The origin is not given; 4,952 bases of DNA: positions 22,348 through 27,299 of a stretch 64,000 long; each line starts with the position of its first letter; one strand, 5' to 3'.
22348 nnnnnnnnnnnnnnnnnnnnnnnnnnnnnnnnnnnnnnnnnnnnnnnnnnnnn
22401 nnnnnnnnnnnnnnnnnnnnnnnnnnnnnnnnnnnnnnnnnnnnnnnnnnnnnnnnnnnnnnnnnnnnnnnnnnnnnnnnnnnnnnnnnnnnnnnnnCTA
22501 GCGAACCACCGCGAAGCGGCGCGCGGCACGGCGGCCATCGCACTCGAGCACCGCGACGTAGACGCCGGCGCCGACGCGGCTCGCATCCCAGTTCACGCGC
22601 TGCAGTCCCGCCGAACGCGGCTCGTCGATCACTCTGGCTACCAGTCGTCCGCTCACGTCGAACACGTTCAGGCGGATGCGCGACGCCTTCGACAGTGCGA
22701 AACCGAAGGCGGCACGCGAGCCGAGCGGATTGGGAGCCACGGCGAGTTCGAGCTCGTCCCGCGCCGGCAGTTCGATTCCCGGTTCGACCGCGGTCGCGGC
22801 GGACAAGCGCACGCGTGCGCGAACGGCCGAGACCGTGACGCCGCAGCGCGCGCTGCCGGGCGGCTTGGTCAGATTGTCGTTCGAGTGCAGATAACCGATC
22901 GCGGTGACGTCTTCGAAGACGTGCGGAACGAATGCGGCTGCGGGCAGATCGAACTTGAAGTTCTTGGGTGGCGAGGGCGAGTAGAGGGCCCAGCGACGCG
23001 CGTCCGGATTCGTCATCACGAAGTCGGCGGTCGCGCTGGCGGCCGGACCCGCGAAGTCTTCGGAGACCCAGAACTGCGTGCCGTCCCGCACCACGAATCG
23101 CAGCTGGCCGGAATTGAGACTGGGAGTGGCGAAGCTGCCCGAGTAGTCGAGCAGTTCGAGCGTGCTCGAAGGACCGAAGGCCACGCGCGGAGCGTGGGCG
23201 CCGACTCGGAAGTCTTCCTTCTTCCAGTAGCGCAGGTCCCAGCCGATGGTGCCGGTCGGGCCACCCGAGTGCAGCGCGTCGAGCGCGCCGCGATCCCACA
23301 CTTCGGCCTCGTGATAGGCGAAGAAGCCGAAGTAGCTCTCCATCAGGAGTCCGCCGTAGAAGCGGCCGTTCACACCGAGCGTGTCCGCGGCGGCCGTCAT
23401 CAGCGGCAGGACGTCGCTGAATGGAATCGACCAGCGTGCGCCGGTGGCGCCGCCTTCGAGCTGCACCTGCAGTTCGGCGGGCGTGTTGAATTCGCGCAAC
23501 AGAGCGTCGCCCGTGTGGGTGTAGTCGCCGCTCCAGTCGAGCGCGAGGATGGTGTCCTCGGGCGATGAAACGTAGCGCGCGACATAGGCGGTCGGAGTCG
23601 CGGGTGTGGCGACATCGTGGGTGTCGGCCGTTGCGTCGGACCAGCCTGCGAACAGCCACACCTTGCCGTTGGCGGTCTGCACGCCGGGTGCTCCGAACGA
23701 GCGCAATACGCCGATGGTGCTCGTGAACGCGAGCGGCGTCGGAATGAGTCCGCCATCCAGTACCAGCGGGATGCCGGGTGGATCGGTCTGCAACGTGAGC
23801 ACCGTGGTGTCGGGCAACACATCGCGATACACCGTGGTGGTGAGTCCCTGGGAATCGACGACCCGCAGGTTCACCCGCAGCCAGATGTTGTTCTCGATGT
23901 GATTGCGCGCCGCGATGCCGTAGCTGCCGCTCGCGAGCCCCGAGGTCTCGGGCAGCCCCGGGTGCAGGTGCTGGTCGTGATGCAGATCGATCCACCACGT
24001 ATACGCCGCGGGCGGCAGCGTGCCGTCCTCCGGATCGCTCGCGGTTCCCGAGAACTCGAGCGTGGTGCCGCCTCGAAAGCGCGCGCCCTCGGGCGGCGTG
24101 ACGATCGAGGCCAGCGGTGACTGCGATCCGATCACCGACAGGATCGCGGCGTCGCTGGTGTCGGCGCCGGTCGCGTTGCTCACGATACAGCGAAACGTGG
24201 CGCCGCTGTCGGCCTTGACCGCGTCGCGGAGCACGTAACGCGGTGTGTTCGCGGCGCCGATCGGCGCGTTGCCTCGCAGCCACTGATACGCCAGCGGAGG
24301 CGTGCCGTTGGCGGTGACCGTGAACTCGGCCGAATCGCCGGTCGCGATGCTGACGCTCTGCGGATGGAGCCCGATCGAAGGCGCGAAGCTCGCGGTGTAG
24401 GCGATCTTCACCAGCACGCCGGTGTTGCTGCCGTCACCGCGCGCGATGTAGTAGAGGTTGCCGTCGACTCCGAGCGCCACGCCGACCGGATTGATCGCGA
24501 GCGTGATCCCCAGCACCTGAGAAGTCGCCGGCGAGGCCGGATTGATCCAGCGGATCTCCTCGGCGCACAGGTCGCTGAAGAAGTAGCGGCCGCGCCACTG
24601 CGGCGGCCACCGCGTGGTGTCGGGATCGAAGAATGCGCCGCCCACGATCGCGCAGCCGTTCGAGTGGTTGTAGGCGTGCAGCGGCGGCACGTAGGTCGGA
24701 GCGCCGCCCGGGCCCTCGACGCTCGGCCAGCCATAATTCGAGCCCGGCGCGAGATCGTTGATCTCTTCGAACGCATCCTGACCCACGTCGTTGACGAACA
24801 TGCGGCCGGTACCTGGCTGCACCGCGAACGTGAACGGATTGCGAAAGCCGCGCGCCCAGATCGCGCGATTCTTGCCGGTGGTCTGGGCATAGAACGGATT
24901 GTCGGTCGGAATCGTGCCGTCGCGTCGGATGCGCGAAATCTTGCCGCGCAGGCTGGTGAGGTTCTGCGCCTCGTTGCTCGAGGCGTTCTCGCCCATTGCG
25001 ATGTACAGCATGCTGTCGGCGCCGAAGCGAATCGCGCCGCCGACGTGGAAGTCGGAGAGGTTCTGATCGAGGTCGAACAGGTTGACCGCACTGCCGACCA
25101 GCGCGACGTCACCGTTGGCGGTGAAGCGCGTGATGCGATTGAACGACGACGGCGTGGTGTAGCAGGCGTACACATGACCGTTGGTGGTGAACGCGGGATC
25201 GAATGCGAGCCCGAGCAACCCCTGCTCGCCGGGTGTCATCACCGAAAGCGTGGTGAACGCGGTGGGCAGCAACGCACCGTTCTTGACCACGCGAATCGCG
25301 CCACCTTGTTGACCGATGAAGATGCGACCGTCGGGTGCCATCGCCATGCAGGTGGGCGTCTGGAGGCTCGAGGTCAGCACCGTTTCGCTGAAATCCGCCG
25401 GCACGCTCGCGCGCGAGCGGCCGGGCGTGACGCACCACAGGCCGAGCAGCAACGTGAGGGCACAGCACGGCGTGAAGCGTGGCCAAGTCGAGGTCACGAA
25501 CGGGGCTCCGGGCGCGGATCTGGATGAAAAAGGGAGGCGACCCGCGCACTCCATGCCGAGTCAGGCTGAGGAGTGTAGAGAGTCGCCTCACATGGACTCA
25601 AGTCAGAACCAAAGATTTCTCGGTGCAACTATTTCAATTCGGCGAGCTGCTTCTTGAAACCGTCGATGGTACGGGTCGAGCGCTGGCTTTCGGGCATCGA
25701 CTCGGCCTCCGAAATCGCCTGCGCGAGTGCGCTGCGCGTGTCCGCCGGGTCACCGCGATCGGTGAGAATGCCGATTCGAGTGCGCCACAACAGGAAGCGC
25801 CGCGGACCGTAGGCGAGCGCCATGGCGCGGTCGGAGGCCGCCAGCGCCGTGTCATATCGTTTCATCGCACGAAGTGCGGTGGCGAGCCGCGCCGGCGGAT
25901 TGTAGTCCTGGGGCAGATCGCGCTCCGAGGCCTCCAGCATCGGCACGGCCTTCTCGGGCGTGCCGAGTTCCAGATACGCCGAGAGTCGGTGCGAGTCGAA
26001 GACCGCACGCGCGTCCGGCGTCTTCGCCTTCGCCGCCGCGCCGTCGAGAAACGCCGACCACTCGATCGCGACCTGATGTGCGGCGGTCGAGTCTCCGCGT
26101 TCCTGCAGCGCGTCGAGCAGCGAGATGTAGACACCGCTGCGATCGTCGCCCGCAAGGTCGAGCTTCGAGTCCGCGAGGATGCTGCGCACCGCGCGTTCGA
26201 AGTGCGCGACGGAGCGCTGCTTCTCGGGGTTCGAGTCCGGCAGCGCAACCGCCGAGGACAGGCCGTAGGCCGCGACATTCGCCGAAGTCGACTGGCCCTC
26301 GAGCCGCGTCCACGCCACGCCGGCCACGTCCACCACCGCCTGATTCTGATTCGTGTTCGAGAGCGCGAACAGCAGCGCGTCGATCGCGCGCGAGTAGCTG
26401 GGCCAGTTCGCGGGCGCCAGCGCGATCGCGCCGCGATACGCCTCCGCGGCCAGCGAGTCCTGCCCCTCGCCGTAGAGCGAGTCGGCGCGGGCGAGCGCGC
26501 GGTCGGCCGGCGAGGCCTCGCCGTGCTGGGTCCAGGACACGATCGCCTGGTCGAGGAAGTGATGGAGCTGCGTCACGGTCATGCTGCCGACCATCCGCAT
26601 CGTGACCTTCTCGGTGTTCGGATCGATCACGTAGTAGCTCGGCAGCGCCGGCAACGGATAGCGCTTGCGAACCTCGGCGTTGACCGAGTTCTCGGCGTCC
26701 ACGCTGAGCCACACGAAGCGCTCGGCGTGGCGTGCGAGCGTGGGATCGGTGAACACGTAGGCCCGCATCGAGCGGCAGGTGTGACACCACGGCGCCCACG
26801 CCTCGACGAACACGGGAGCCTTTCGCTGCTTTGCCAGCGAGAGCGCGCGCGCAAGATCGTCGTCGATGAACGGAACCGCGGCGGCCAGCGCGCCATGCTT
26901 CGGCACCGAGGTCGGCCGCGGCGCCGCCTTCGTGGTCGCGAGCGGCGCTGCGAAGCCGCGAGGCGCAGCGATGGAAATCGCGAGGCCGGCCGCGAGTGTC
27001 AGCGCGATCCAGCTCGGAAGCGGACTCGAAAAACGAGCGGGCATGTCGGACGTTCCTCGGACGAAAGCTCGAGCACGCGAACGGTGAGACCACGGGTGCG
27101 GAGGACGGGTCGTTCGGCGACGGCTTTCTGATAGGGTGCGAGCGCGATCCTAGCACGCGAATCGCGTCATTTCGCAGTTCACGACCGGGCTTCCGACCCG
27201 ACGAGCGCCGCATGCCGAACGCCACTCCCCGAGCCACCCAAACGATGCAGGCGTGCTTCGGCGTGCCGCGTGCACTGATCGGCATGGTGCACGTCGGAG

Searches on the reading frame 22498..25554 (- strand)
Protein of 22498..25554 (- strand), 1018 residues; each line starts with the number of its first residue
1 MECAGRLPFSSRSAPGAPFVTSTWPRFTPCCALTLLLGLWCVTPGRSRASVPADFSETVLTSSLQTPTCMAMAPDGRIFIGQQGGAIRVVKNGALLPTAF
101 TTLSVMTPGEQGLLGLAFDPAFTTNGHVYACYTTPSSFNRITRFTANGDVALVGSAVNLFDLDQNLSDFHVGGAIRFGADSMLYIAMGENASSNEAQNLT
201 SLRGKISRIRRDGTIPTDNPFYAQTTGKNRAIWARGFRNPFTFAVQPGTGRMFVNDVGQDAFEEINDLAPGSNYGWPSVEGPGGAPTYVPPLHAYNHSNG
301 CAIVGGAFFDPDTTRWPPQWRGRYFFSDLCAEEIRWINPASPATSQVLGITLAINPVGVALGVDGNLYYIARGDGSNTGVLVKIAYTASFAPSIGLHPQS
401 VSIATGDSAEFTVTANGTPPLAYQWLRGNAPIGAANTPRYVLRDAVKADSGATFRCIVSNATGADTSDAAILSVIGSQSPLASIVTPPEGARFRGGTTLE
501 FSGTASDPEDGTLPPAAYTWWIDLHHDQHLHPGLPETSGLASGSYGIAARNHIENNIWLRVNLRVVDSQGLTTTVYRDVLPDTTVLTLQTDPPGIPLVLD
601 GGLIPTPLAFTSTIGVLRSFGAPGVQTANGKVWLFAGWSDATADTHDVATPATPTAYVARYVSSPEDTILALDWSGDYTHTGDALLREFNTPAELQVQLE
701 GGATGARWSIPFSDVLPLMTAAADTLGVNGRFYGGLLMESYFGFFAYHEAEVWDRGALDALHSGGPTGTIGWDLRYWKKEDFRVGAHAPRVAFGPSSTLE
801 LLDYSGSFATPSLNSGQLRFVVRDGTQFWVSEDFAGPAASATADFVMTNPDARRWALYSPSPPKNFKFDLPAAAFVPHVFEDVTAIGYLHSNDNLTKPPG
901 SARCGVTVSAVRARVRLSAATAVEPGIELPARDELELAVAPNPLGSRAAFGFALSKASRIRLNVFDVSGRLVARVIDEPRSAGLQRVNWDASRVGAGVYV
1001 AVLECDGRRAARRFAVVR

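Call 8: search_protein_families(library=pfam, proteins=[window:22498-25554:-], max_evalue=0.01)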
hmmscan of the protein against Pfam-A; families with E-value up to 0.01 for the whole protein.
window:22498-25554:- (1018 aa): 5 families
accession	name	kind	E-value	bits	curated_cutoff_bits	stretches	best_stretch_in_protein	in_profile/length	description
PF07995.17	GSDH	-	5e-53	181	25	1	64-371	1-323/332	Glucose / Sorbosone dehydrogenase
PF13927.12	Ig_3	-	8.1e-07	29.9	30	1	392-460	2-78/78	Immunoglobulin domain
PF07679.22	I-set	-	2.5e-06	27.9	23.7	1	392-470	1-87/90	Immunoglobulin I-set domain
PF13895.12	Ig_2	-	6.6e-05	23.5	27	1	397-473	7-78/79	Immunoglobulin domain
PF17957.7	Big_7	-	0.0098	17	24.1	0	480-510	1-30/70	Bacterial Ig domain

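Call 9: search_protein_families(library=ncbifam, proteins=[window:22498-25554:-], max_evalue=0.01)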
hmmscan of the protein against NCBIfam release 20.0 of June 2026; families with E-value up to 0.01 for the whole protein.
window:22498-25554:- (1018 aa): 5 families
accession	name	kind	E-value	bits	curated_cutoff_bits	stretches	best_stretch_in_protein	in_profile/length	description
TIGR03606.1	non_repeat_PQQ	subfamily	1.7e-25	89.8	434.55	1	49-288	14-279/454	glucose/sorbosone family PQQ-dependent dehydrogenase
TIGR02604.1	Piru_Ver_Nterm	subfamily_domain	7.1e-06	25.6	122.2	1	158-335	110-295/367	PVC-type heme-binding CxxCH protein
NF052323.1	T9SSA_dep_M6i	equivalog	1.4e-05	23.3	600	1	941-1005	962-1026/1043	T9SS-dependent M6-like inactivated metalloprotease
TIGR04183.1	Por_Secre_tail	domain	7.2e-05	22.7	23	1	939-1015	1-70/72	T9SS type A sorting domain-containing protein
NF033206.1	ScyE_fam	subfamily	0.0034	17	80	0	58-87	1-30/333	ScyD/ScyE family protein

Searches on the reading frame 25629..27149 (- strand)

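Call 20: search_protein_families(library=pfam, proteins=[window:25629-27149:-], max_evalue=0.001)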
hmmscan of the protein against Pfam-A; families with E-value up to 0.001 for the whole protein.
window:25629-27149:- (506 aa): 5 families
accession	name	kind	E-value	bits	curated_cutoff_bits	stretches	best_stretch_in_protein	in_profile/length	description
PF13899.12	Thioredoxin_7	-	1.1e-10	42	27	1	97-177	4-83/83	Thioredoxin-like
PF00085.26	Thioredoxin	-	1.7e-05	25.2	23.5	1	108-200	16-102/103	Thioredoxin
PF03190.21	Thioredox_DsbH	-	4e-05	24.1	27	1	101-154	28-82/163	Protein of unknown function, DUF255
PF13098.12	Thioredoxin_2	-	0.00013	22.7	27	1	106-197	1-102/104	Thioredoxin-like domain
PF13428.12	TPR_14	-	0.00022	22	23.5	0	388-415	7-34/44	Tetratricopeptide repeat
